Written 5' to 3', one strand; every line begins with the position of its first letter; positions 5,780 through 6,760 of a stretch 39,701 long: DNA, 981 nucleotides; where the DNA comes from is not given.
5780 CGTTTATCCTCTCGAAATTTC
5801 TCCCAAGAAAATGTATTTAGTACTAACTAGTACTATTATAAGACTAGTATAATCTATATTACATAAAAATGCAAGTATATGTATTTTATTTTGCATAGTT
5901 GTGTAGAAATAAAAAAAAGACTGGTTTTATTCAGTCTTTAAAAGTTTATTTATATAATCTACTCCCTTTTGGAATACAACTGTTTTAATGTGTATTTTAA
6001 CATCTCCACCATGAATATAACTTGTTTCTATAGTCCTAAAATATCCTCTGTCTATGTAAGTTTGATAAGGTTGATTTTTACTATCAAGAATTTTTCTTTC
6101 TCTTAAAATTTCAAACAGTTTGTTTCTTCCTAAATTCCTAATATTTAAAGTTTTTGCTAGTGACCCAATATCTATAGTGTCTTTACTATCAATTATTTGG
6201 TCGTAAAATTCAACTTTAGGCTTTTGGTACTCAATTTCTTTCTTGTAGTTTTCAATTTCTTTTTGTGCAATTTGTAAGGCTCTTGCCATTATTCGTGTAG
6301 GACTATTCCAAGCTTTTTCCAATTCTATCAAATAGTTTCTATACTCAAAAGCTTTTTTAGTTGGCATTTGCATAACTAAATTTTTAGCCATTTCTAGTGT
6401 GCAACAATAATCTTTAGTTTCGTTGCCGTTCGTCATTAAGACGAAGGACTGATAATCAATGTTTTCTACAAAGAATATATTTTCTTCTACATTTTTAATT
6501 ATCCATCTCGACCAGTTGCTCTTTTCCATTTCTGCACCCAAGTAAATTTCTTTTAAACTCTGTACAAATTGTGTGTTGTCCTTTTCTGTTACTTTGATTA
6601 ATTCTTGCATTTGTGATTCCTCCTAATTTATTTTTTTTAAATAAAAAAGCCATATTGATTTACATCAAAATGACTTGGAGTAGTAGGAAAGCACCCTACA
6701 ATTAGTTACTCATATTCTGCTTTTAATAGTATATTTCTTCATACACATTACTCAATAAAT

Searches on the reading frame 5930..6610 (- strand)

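Call 16: search_protein_families(library=phrogs, proteins=[window:5930-6610:-], max_evalue=0.001)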
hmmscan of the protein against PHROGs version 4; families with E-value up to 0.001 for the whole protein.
window:5930-6610:- (227 aa): 7 families
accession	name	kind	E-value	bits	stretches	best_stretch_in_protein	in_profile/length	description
phrog_63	-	transcription regulation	4.7e-50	172.2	1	1-225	117-357/431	anti-repressor Ant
phrog_130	-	transcription regulation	3.2e-23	83.5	1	110-226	287-410/480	anti-repressor Ant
phrog_9438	-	transcription regulation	5.7e-15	56.3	1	123-226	2-114/121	anti-repressor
phrog_373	-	transcription regulation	4.1e-12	47.1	1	1-180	84-270/373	anti-repressor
phrog_5817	-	transcription regulation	1.9e-11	45.4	1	30-135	39-146/210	anti-repressor Ant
phrog_5689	-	unknown function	9.5e-11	43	1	150-224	4-79/91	-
phrog_14211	-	transcription regulation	1.5e-05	25.7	1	61-104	91-134/234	anti-repressor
